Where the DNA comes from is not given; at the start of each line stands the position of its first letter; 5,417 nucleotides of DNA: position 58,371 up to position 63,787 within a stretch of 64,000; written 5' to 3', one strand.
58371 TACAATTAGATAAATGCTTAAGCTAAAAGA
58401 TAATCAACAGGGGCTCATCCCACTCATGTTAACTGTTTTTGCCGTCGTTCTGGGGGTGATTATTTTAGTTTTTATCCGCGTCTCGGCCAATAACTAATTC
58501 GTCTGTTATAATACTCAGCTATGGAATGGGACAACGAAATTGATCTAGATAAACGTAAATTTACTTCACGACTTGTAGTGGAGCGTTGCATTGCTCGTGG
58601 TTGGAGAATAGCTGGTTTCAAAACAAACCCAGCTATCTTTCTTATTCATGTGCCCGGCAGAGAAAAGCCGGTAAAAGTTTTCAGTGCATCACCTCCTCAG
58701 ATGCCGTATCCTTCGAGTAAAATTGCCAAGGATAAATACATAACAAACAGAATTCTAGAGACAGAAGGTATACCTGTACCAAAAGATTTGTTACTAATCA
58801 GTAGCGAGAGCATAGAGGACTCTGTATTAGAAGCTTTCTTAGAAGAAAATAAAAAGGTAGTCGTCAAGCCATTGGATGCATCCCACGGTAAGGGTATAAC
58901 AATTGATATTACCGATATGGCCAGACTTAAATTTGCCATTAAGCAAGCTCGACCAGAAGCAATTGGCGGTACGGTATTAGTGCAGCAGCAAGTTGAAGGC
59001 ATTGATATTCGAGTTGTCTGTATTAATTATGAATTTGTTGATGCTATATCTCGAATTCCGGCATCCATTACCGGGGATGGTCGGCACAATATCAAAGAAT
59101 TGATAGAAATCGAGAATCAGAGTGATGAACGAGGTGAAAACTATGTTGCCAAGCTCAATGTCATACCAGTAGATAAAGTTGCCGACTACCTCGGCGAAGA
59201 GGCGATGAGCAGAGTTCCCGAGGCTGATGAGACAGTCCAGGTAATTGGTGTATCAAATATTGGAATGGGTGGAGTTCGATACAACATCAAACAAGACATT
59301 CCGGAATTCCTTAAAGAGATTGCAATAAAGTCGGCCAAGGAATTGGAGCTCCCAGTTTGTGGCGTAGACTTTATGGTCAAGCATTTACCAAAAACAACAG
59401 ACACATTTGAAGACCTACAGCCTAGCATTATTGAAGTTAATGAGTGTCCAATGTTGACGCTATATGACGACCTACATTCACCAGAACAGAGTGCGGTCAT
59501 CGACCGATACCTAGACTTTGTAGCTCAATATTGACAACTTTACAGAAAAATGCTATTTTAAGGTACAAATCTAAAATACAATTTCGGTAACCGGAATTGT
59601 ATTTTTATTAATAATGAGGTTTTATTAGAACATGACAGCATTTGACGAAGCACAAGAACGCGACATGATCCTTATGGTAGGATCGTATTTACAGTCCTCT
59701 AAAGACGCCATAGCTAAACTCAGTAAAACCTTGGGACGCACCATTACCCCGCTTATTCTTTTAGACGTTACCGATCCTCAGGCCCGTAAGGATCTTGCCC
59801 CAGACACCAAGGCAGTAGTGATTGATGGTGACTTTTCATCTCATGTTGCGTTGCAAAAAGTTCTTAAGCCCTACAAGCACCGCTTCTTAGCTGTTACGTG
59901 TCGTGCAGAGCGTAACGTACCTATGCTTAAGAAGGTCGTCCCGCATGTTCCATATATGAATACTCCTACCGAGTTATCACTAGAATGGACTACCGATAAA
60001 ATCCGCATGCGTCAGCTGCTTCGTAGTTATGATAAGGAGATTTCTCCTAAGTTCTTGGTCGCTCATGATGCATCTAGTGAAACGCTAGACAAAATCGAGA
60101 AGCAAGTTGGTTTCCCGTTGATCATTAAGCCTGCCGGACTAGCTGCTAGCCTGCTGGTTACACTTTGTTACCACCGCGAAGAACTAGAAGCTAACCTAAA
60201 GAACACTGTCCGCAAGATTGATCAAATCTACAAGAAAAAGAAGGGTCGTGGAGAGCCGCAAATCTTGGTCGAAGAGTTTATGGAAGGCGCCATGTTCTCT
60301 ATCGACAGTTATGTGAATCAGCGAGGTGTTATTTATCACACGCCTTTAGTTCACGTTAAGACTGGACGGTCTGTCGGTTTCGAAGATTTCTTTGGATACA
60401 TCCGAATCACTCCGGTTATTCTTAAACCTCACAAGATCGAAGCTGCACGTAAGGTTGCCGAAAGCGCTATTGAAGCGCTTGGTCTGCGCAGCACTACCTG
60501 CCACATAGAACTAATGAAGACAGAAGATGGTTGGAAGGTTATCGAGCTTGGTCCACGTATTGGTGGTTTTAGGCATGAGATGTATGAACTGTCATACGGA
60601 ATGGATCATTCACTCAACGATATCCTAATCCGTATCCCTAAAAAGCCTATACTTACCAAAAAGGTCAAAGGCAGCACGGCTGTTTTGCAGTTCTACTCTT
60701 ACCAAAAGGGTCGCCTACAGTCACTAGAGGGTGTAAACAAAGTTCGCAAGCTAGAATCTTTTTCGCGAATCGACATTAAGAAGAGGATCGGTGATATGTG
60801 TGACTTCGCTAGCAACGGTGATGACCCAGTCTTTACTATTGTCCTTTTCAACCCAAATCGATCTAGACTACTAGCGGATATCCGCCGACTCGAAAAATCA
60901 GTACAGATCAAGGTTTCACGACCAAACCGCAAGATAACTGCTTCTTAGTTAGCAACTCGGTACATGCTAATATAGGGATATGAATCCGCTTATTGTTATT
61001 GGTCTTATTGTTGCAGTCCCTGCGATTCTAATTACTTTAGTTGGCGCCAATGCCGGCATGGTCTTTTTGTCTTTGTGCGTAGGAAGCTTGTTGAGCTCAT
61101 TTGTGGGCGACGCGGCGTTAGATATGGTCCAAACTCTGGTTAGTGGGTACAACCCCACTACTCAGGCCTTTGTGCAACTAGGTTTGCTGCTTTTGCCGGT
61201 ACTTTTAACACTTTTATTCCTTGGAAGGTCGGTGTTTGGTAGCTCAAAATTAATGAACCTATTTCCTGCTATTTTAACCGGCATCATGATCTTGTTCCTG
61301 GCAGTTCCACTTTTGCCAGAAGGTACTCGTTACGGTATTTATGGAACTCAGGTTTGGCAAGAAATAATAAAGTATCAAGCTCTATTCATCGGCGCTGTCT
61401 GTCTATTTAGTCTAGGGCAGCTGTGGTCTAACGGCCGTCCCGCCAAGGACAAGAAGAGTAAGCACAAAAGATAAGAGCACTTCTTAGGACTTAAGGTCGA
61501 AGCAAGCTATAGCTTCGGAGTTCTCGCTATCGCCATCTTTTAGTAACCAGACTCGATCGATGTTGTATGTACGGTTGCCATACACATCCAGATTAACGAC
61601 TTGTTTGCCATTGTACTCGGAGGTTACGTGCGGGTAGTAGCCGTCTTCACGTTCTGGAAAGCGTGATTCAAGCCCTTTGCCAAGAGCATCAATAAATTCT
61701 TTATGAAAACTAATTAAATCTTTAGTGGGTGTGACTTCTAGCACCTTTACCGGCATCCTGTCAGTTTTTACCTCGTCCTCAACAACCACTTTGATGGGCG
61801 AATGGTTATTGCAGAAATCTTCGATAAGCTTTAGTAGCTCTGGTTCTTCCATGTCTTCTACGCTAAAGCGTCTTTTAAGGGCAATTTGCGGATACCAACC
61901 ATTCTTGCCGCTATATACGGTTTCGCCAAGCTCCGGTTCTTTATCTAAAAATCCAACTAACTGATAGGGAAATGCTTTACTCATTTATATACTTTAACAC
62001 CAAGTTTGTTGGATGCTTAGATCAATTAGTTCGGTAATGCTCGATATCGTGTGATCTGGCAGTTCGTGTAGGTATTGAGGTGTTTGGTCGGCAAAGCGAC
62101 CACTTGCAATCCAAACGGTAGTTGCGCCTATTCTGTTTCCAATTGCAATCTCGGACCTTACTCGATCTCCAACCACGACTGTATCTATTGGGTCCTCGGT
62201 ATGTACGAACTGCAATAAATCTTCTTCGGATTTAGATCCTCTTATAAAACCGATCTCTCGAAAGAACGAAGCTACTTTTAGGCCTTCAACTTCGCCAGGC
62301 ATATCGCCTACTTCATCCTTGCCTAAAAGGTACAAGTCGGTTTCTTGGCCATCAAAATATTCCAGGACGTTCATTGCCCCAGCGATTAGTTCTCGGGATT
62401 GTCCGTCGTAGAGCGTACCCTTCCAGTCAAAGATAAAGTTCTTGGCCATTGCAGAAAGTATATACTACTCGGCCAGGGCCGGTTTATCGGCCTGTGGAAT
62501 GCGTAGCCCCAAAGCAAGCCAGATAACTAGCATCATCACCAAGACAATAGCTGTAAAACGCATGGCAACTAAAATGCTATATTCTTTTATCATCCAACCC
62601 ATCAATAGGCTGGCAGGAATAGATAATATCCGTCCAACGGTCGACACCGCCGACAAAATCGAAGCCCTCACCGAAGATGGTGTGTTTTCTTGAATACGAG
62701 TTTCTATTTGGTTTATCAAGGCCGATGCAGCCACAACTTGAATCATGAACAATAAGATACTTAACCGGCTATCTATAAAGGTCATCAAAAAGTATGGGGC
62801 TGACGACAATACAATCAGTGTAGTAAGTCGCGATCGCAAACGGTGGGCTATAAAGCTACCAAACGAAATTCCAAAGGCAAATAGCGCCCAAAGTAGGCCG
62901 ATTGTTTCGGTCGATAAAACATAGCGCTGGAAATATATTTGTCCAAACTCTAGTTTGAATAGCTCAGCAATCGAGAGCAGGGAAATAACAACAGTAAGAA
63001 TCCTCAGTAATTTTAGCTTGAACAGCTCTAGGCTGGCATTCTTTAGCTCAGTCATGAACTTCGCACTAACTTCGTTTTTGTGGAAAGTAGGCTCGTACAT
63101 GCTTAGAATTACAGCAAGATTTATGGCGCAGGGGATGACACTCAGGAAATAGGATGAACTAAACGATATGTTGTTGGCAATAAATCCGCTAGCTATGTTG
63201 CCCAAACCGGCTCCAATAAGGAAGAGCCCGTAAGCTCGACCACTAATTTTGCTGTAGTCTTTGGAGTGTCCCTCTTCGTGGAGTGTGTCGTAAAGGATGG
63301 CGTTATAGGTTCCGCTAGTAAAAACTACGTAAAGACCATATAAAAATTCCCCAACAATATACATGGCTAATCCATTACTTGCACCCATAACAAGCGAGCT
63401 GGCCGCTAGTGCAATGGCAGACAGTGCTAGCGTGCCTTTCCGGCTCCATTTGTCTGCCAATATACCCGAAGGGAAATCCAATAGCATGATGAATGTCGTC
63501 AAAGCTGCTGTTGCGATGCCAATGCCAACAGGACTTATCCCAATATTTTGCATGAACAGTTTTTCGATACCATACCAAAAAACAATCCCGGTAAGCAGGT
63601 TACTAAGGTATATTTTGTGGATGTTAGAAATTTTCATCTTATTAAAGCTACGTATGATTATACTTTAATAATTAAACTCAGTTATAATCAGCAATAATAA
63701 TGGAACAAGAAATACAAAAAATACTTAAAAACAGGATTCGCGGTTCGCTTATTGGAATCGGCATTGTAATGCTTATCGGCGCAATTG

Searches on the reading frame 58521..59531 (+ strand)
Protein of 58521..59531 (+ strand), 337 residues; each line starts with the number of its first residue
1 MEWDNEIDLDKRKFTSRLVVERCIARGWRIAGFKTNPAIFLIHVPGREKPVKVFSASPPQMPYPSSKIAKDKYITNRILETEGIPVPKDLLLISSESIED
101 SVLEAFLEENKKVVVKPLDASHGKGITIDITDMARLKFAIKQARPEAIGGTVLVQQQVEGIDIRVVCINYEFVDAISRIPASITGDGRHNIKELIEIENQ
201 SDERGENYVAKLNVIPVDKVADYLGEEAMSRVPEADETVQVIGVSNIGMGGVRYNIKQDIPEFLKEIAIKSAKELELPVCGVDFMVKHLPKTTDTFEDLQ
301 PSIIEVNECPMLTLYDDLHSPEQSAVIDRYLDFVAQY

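Call 47: search_protein_families(library=pfam, proteins=[window:58521-59531:+], max_evalue=0.001)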
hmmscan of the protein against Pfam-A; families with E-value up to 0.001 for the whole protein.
window:58521-59531:+ (337 aa): 4 families
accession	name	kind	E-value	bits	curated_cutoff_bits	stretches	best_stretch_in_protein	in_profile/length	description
PF08443.16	RimK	-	2.2e-10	40.9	21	1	69-192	1-117/188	RimK-like ATP-grasp domain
PF02655.19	ATP-grasp_3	-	5.5e-09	36.7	23.2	1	69-307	1-154/160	ATP-grasp domain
PF02955.21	GSH-S_ATP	-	2.4e-08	34.1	23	1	99-193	20-115/175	Prokaryotic glutathione synthetase, ATP-grasp domain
PF14397.11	ATPgrasp_ST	-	9.3e-08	32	31.4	1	66-131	16-81/278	Sugar-transfer associated ATP-grasp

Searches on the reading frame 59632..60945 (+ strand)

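Call 47: search_protein_families(library=pfam, proteins=[window:59632-60945:+], max_evalue=0.001)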
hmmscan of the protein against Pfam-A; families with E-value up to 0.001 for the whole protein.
window:59632-60945:+ (438 aa): 6 families
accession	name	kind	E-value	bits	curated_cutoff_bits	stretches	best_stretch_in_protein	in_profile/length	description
PF13535.11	ATP-grasp_4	-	3.8e-19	69.3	27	1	160-313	2-156/160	ATP-grasp domain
PF01071.24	GARS_A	-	1.5e-06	28.7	27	1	122-234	2-106/194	Phosphoribosylglycinamide synthetase, ATP-grasp (A) domain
PF18603.7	LAL_C2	-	3.3e-05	24.5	29.4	1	355-428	3-77/78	L-amino acid ligase C-terminal domain 2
PF07478.18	Dala_Dala_lig_C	-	3.5e-05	23.8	24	1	147-225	23-89/204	D-ala D-ala ligase C-terminus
PF02786.22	CPSase_L_D2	-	3.8e-05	23.7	19.8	1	122-219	1-91/211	Carbamoyl-phosphate synthase L chain, ATP binding domain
PF02655.19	ATP-grasp_3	-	0.00091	19.8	23.2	0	161-312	32-159/160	ATP-grasp domain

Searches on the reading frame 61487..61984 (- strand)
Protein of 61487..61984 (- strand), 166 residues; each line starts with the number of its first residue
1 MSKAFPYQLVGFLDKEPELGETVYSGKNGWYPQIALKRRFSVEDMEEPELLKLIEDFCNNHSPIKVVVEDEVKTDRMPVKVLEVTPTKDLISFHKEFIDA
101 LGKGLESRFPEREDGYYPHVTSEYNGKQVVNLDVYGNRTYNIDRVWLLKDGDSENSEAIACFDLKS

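Call 47: search_protein_families(library=pfam, proteins=[window:61487-61984:-], max_evalue=0.001)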
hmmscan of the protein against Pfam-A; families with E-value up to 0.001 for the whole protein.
window:61487-61984:- (166 aa): 1 family
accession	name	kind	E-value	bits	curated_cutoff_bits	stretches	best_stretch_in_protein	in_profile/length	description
PF13563.12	2_5_RNA_ligase2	-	1.5e-06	28.8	27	1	34-124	28-115/152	2'-5' RNA ligase superfamily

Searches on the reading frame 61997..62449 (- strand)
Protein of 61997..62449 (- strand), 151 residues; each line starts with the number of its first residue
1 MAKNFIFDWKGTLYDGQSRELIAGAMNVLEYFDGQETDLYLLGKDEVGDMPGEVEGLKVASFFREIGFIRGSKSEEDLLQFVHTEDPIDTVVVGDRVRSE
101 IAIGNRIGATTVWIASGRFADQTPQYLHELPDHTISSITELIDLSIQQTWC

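Call 47: search_protein_families(library=pfam, proteins=[window:61997-62449:-], max_evalue=0.001)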
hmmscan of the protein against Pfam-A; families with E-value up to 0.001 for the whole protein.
window:61997-62449:- (151 aa): 2 families
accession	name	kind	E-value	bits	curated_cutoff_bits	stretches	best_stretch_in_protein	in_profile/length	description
PF13242.12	Hydrolase_like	-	1.4e-08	34.9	22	1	84-141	18-75/75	HAD-hyrolase-like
PF09419.16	PGP_phosphatase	-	0.00016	21.7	20.4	1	78-117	123-166/168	Mitochondrial PGP phosphatase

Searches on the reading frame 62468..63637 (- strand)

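Call 47: search_protein_families(library=pfam, proteins=[window:62468-63637:-], max_evalue=0.001)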
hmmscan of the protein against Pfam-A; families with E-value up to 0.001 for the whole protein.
window:62468-63637:- (390 aa): 2 families
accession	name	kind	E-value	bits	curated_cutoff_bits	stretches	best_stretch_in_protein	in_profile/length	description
PF07690.21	MFS_1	-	4.4e-22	78.9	33.4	2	13-336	8-340/347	Major Facilitator Superfamily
PF12832.13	MFS_1_like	-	9e-05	22.1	25.2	1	27-280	24-283/373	MFS_1 like family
